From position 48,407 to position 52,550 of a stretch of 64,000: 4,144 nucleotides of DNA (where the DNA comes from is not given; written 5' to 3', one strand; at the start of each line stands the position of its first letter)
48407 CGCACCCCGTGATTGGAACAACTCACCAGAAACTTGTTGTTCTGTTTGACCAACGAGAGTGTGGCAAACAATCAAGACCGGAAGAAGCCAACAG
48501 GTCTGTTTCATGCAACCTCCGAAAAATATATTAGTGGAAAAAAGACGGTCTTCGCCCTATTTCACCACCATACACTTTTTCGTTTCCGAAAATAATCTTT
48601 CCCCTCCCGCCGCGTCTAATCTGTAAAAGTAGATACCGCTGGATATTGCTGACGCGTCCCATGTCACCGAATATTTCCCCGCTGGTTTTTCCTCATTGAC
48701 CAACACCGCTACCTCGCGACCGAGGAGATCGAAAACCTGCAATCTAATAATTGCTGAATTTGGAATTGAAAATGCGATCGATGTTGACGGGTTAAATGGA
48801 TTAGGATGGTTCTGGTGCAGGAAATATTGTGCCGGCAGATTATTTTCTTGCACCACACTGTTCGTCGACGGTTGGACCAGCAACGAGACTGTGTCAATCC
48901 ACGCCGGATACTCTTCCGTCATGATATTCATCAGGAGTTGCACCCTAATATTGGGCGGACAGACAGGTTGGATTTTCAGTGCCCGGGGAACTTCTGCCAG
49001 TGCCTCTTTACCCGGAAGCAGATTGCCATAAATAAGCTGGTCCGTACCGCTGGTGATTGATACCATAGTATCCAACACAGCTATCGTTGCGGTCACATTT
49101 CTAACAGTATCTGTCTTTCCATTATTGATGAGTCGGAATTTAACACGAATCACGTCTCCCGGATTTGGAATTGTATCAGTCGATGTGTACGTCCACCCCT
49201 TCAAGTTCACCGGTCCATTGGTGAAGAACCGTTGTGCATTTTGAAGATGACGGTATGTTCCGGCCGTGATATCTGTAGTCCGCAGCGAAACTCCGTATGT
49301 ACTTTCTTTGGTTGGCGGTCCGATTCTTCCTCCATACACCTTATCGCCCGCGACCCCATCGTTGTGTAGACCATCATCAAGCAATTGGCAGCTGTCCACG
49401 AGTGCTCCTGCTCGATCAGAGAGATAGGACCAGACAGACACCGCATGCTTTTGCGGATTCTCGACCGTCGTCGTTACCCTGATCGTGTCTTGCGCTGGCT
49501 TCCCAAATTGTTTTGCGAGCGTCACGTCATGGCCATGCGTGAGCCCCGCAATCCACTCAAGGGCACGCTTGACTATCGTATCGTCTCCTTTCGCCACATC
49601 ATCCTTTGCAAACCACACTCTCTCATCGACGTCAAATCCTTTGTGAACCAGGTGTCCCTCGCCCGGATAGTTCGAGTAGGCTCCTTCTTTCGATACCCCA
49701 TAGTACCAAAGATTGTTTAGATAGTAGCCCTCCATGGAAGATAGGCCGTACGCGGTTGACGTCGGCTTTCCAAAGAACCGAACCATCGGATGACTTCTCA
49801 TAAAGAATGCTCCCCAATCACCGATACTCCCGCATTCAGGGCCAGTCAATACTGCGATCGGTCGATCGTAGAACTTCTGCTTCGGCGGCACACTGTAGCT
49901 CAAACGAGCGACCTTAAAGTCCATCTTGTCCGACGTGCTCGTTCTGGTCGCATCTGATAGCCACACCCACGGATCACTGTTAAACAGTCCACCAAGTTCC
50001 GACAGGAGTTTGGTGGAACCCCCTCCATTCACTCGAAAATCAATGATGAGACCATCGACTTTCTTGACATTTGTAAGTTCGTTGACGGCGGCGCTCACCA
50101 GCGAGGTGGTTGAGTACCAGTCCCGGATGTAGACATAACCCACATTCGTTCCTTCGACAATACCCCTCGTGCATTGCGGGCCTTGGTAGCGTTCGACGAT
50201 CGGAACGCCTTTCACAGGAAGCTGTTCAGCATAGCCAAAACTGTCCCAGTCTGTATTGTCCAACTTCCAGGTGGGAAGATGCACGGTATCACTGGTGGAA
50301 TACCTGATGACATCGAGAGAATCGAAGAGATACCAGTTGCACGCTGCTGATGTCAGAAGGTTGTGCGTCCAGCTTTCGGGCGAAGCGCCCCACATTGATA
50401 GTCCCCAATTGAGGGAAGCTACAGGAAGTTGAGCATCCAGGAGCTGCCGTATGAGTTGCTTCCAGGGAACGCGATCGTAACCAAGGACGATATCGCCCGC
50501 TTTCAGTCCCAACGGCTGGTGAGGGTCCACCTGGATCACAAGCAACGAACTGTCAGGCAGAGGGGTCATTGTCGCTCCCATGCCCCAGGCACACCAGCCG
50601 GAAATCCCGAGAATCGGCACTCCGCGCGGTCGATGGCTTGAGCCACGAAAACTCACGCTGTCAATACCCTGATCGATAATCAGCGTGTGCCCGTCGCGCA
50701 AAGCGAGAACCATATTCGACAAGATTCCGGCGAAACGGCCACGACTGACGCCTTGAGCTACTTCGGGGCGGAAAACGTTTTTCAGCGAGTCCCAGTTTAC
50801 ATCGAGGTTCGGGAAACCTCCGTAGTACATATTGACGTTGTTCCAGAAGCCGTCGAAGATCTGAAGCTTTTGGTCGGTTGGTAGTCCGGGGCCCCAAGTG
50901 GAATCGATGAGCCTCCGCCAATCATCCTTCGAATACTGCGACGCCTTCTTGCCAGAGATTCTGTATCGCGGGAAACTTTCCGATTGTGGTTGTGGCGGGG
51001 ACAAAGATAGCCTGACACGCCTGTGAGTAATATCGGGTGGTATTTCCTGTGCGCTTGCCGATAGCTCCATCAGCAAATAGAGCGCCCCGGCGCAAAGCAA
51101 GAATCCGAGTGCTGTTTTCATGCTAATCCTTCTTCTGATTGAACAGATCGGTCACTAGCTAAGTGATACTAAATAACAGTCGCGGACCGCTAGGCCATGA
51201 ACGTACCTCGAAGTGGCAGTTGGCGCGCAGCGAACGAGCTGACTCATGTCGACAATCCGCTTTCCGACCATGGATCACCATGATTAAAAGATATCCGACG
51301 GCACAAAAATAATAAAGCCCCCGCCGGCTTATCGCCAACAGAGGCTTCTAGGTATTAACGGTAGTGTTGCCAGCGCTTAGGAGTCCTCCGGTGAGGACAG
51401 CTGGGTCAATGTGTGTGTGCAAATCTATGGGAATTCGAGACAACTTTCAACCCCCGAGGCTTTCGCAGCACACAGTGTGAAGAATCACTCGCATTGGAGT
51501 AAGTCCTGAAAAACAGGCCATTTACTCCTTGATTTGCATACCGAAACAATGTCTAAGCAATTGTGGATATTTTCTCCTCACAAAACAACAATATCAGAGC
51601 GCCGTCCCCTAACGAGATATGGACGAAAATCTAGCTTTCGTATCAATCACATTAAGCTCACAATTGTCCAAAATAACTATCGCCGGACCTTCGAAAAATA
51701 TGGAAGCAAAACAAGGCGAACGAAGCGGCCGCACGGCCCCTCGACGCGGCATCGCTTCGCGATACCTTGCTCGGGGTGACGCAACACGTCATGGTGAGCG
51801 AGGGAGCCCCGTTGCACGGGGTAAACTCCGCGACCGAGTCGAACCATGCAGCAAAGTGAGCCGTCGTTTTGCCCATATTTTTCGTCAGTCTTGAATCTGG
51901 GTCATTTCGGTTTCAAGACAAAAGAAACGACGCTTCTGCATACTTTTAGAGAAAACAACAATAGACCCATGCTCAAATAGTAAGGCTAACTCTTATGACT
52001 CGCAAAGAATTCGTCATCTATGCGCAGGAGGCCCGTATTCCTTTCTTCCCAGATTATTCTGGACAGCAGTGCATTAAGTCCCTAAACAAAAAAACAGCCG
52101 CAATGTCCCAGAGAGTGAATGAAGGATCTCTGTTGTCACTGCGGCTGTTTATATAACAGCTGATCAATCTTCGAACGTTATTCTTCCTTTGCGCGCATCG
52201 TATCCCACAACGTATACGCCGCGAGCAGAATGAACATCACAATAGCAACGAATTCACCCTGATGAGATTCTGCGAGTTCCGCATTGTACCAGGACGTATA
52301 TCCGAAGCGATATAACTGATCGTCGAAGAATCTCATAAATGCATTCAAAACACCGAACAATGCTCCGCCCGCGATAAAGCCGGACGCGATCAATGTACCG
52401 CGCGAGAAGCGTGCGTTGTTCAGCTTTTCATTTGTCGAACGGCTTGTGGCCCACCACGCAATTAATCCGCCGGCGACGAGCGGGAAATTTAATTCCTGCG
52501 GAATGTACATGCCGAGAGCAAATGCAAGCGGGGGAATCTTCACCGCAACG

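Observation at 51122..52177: About 1 kb non-coding, hairpin-dense region between the S41 peptidase and OPT transporter genes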

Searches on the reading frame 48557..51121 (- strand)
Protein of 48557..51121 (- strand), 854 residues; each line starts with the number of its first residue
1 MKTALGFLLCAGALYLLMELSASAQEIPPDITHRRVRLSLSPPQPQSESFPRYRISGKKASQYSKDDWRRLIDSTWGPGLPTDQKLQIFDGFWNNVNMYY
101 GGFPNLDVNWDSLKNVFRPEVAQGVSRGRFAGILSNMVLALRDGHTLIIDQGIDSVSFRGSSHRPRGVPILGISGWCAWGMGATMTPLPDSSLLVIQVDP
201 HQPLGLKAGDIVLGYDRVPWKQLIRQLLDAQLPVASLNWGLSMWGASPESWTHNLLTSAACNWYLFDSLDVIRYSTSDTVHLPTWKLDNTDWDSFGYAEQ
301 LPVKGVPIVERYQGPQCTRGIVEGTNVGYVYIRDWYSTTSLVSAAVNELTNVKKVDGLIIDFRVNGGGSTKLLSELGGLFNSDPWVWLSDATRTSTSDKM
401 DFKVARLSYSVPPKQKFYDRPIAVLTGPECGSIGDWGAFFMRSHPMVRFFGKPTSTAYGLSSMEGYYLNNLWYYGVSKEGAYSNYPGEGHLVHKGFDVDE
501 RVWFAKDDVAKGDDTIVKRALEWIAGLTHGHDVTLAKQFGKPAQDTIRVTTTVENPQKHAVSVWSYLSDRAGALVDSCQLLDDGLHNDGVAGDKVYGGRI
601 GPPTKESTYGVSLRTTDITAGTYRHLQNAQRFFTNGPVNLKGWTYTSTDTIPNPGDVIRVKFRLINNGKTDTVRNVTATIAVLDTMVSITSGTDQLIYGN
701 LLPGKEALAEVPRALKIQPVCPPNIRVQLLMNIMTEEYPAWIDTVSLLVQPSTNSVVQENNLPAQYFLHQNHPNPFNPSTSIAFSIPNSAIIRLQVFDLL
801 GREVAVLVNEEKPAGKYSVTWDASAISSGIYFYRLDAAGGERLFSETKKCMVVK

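Call 19: find_encoding_contigs(protein=window:48557-51121:-, flank=6000, max_places=10)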
Protein window:48557-51121:- (854 aa): 10 contigs read that carry it; 6 places shown.
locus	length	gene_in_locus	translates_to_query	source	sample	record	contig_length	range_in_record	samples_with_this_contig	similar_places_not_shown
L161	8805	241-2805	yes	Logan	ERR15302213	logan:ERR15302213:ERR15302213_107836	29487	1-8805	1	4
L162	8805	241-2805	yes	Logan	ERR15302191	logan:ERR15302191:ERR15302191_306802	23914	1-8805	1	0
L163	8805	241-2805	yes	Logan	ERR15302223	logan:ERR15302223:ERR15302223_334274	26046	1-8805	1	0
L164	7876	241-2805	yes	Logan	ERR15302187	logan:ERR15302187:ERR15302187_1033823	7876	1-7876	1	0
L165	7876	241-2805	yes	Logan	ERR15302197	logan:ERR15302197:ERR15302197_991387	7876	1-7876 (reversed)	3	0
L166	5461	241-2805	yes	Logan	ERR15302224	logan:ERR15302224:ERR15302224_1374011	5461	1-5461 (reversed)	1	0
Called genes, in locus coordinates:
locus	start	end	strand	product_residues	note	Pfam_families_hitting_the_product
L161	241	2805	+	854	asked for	PF03572:Peptidase_S41, PF18962:Por_Secre_tail (weak)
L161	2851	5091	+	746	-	PF03572:Peptidase_S41, PF18962:Por_Secre_tail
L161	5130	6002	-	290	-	-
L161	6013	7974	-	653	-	PF01433:Peptidase_M1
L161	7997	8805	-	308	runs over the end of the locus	-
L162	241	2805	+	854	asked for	PF03572:Peptidase_S41, PF18962:Por_Secre_tail (weak)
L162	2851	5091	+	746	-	PF03572:Peptidase_S41, PF18962:Por_Secre_tail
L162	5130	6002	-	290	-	-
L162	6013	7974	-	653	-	PF01433:Peptidase_M1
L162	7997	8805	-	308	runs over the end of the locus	-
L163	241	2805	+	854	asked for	PF03572:Peptidase_S41, PF18962:Por_Secre_tail (weak)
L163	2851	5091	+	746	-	PF03572:Peptidase_S41, PF18962:Por_Secre_tail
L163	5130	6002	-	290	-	-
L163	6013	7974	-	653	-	PF01433:Peptidase_M1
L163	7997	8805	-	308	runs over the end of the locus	-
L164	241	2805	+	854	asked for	PF03572:Peptidase_S41, PF18962:Por_Secre_tail (weak)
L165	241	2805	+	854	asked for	PF03572:Peptidase_S41, PF18962:Por_Secre_tail (weak)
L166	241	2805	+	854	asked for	PF03572:Peptidase_S41, PF18962:Por_Secre_tail (weak)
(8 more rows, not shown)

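Call 37: find_homologous_proteins(query=window:48557-51121:-, max_evalue=1e-20)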
Query window:48557-51121:- (854 aa): 890 proteins with E <= 1e-20 among 8000 candidates; the best 120 are listed.
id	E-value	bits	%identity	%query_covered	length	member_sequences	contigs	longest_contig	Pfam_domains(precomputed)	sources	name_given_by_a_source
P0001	0.0e+0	2004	100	100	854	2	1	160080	PF03572.24,PF18962.8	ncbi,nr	ncbi:MAG: S41 family peptidase [Ignavibacteriales bacterium]|nr:S41 family peptidase [Ignavibacteria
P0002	0.0e+0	1571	78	100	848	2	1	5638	PF03572.24,PF18962.8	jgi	jgi:hypothetical protein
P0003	0.0e+0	1470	73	100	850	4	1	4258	PF03572.24,PF18962.8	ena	-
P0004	0.0e+0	1114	58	99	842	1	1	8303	PF03572.24,PF18962.8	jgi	jgi:hypothetical protein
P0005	0.0e+0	1090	57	100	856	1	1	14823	PF03572.24,PF18962.8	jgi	jgi:hypothetical protein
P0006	0.0e+0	1070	55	100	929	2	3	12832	PF03572.24,PF18962.8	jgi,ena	jgi:hypothetical protein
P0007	0.0e+0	1056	56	100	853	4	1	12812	PF03572.24,PF18962.8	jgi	jgi:hypothetical protein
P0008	0.0e+0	1055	57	100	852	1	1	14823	PF03572.24,PF18962.8,PF14684.12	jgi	jgi:hypothetical protein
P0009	0.0e+0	1052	55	100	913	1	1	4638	PF03572.24,PF18962.8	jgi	jgi:hypothetical protein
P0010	0.0e+0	1012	54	100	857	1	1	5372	PF03572.24,PF18962.8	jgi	jgi:hypothetical protein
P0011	3.3e-290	984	55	97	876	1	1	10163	PF03572.24,PF18962.8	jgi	jgi:hypothetical protein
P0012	4.7e-282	957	55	90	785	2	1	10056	PF03572.24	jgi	jgi:hypothetical protein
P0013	2.6e-247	842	49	93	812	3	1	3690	PF03572.24,PF18962.8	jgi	jgi:hypothetical protein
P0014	9.2e-242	823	57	75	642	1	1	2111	PF03572.24,PF18962.8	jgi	jgi:hypothetical protein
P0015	2.7e-205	703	42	100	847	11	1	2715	PF03572.24,PF18962.8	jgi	jgi:hypothetical protein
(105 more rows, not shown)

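Call 38: find_encoding_contigs(protein=P0002, flank=6000, max_places=4)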
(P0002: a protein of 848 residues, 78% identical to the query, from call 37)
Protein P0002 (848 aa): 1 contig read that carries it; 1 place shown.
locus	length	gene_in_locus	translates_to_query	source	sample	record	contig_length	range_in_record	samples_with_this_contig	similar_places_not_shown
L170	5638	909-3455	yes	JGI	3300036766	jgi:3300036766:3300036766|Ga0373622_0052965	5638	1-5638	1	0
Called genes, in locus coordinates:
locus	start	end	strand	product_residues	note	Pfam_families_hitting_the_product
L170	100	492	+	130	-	PF01293:PEPCK_ATP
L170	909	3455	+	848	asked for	PF03572:Peptidase_S41, PF18962:Por_Secre_tail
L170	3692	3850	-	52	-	-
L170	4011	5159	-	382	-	PF00155:Aminotran_1_2, PF01041:DegT_DnrJ_EryC1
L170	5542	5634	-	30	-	-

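Call 39: find_encoding_contigs(protein=P0003, flank=6000, max_places=4)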
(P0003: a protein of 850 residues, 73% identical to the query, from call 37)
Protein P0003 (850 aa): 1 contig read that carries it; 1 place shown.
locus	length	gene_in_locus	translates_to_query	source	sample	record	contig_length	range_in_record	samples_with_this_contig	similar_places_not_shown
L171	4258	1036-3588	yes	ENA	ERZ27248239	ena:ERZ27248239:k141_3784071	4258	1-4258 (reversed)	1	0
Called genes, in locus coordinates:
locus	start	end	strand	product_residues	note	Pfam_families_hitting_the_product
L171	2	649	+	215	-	?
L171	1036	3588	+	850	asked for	PF03572:Peptidase_S41, PF18962:Por_Secre_tail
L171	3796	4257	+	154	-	?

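Call 43: find_encoding_contigs(protein=P0005, flank=8000, max_places=3)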
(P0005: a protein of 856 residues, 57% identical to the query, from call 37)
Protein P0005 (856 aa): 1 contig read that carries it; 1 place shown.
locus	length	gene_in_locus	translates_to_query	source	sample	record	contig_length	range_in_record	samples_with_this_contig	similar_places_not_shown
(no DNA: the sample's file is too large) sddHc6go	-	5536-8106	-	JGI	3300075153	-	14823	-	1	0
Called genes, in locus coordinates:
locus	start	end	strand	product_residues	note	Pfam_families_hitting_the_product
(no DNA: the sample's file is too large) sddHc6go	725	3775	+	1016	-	PF07494:Reg_prop (faint), PF08450:SGL (faint), PF07495:Y_Y_Y, PF07730:HisKA_3, PF13581:HATPase_c_2 (weak), PF02518:HATPase_c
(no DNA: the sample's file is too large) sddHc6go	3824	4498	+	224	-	PF00072:Response_reg, PF00196:GerE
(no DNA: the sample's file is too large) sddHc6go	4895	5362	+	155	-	-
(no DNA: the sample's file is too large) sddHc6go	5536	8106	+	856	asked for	PF03572:Peptidase_S41, PF18962:Por_Secre_tail (weak)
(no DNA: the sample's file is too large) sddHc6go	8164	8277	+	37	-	-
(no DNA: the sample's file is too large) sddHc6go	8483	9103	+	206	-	-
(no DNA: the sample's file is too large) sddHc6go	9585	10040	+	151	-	PF04542:Sigma70_r2, PF07638:Sigma70_ECF (faint), PF08281:Sigma70_r4_2, PF04545:Sigma70_r4, PF13412:HTH_24 (faint)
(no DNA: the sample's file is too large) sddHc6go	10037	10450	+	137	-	-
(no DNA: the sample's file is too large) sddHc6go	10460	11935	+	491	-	-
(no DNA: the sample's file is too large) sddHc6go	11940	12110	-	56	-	-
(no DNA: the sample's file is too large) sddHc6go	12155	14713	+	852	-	PF14684:Tricorn_C1 (weak), PF03572:Peptidase_S41, PF18962:Por_Secre_tail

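Call 44: find_encoding_contigs(protein=P0007, flank=8000, max_places=3)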
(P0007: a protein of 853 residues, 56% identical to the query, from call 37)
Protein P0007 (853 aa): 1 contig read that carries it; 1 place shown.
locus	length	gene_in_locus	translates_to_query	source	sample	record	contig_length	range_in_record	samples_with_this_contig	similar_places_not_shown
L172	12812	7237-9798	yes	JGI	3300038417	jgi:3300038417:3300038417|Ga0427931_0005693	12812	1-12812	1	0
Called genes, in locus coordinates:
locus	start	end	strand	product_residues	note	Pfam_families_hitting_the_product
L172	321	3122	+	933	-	PF03572:Peptidase_S41, PF18962:Por_Secre_tail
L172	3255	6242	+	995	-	PF07494:Reg_prop (faint), PF08450:SGL (faint), PF07495:Y_Y_Y, PF07730:HisKA_3 (weak), PF13581:HATPase_c_2 (weak), PF02518:HATPase_c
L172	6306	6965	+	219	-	PF00072:Response_reg, PF00196:GerE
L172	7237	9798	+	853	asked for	PF03572:Peptidase_S41, PF18962:Por_Secre_tail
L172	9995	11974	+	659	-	PF17132:Glyco_hydro_106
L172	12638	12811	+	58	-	?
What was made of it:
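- More distant orthologues are preceded by a Y_Y_Y histidine kinase and a LuxR-type regulator (calls 43, 44).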

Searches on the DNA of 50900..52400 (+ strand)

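Call 5: search_rna_families(source=window, start=50900, end=52400, threshold=evalue, max_evalue=10, show_alignments=3)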
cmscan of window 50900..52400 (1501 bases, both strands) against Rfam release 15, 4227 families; matches with E-value up to 10: 2.
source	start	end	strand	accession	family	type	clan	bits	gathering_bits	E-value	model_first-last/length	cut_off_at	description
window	51304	51360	-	RF03381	mir-2796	Gene; miRNA;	-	15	72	6.9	1-77/77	no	mir-2796 microRNA precursor family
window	51943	52022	-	RF01290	SNORD10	Gene; snRNA; snoRNA; CD-box;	-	14.8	37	2.5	1-139/139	no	Small nucleolar RNA SNORD10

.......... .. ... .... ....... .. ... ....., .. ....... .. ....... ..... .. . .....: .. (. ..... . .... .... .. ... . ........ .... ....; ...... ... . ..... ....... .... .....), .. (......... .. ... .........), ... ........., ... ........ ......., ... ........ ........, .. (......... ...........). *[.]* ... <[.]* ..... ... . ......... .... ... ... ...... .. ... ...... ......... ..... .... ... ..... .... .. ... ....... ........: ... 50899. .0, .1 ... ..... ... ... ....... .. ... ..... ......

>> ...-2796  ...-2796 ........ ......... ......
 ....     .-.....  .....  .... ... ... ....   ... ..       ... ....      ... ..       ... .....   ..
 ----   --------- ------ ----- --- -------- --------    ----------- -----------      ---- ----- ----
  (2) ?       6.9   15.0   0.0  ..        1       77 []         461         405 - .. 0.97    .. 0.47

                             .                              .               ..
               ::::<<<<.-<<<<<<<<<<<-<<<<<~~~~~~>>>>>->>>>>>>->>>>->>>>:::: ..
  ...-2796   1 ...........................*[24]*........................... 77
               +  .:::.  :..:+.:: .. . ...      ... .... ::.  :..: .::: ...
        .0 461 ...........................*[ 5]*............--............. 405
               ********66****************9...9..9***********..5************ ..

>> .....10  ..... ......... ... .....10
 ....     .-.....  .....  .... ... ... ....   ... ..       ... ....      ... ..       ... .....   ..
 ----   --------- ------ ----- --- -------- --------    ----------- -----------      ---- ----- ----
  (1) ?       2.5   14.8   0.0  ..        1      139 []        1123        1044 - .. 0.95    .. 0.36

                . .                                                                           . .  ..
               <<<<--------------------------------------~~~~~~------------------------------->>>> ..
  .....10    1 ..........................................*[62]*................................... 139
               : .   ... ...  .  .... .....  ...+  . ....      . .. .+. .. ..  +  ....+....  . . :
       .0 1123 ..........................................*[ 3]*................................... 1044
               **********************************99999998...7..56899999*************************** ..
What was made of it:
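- On Any Rfam 15 RNA family (riboswitches, 6S, tmRNA, RNase P, OLE/GOLLD/HEARO/ROOL and others): At E<=10 over 50900-52400 there were only two chance hits, a microRNA and a snoRNA, at 15 bits against thresholds of 72 and 37 (call 5).
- Closest known: Large structured non-coding RNAs of unknown function in Rfam. Different: No covariance-model match at E<=10 (call 5).
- No Rfam match even at E<=10 (call 5). No Rfam match (call 5).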

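Call 32: search_dna_similar(query=window:51122-52177:+, collection=plasmids, mode=distant, max_evalue=0.01)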
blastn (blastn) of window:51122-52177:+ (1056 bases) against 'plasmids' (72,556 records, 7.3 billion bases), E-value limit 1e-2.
No match.

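Call 33: search_dna_similar(query=window:51122-52177:+, collection=phages, mode=distant, max_evalue=0.01)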
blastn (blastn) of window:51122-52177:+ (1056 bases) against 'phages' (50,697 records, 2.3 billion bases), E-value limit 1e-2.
No match.

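Call 86: build_rna_model(alignment_id=A4)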
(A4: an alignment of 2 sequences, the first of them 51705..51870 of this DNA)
Model R1 built from alignment A4 (2 sequences, 177 columns); structure: RNAalifold consensus.
model positions 177; base pairs 24; branch points 2; effective number of sequences 1.55; information 0.59 bits per position. Calibrated on 0.2 Mb of random sequence (short: E-values are rough).
structure used (alignment columns):
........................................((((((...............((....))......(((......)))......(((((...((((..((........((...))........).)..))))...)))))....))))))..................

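Call 87: search_with_rna_model(model_id=R1, sources=[window, L087, L160, L170, L171, L172, L173, L081, L082, L083, L084, L085, L086, L088, L143, L149, L022, L001, L002, L003, L004, L005, L006, L007, L008, L009, L010], max_evalue=5)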
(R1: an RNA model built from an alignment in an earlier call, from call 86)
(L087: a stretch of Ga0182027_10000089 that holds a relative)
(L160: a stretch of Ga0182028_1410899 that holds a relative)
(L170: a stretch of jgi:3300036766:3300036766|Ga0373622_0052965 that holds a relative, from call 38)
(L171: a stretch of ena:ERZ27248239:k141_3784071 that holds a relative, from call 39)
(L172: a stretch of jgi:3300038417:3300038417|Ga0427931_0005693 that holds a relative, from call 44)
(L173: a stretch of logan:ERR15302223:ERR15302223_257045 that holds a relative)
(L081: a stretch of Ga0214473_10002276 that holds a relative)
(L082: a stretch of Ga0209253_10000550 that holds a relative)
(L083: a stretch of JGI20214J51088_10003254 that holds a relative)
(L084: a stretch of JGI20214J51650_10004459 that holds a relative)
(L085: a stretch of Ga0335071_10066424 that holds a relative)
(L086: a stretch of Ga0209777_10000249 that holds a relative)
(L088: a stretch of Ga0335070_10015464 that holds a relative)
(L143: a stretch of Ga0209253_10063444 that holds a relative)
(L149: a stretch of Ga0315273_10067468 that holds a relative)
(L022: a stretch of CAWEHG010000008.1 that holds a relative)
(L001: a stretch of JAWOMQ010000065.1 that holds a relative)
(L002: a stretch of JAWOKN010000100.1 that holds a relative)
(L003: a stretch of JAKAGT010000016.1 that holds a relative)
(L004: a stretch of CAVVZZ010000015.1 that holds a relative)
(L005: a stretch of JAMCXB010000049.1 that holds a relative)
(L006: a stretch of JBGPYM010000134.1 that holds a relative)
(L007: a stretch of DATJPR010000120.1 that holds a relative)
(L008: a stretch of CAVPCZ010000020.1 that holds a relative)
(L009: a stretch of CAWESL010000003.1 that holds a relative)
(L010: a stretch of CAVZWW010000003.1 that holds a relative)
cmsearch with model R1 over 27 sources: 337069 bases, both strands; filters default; matches with E-value up to 5: 2.
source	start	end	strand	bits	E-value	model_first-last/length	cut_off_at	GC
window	51705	51870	-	189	3.9e-49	1-177/177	no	0.63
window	54215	54355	-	156.9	2e-40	1-177/177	no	0.56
